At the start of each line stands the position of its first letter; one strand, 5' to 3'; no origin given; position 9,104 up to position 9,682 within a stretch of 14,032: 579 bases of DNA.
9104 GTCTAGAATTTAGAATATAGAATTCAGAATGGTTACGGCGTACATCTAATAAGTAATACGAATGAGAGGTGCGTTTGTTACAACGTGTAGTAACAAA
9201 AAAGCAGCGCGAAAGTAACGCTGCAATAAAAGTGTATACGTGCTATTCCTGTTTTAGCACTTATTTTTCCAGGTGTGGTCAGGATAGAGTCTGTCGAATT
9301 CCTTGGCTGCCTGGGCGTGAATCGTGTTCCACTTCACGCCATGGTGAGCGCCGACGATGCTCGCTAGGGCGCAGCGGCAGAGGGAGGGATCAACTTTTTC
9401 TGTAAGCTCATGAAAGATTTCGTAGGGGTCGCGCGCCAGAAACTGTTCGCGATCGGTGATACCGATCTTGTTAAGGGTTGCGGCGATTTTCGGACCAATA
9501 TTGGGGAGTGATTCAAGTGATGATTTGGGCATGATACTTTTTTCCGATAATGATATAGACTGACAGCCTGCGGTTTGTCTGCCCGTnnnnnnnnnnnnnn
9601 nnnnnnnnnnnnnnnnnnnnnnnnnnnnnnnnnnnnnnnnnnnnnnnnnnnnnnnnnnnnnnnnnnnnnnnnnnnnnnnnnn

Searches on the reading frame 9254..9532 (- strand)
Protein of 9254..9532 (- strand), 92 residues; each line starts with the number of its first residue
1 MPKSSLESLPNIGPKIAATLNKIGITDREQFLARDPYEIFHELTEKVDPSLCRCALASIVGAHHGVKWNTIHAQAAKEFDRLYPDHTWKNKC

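Call 4: search_protein_families(library=pfam, proteins=[window:9254-9532:-], max_evalue=0.01)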
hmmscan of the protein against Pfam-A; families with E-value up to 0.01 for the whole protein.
window:9254-9532:- (92 aa): 3 families
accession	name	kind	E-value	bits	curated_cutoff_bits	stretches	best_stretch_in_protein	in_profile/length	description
PF04994.19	TfoX_C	-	3.8e-11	43.4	23.1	1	4-78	3-76/81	TfoX C-terminal domain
PF11731.14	Cdd1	-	4.1e-10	40.2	25.5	1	5-64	7-66/86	Pathogenicity locus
PF14520.12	HHH_5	-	0.0082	17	27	0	5-36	3-34/57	Helix-hairpin-helix domain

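Call 6: search_protein_families(library=ncbifam, proteins=[window:9254-9532:-], max_evalue=0.01)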
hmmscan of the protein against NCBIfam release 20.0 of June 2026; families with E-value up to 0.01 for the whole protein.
window:9254-9532:- (92 aa): 0 families
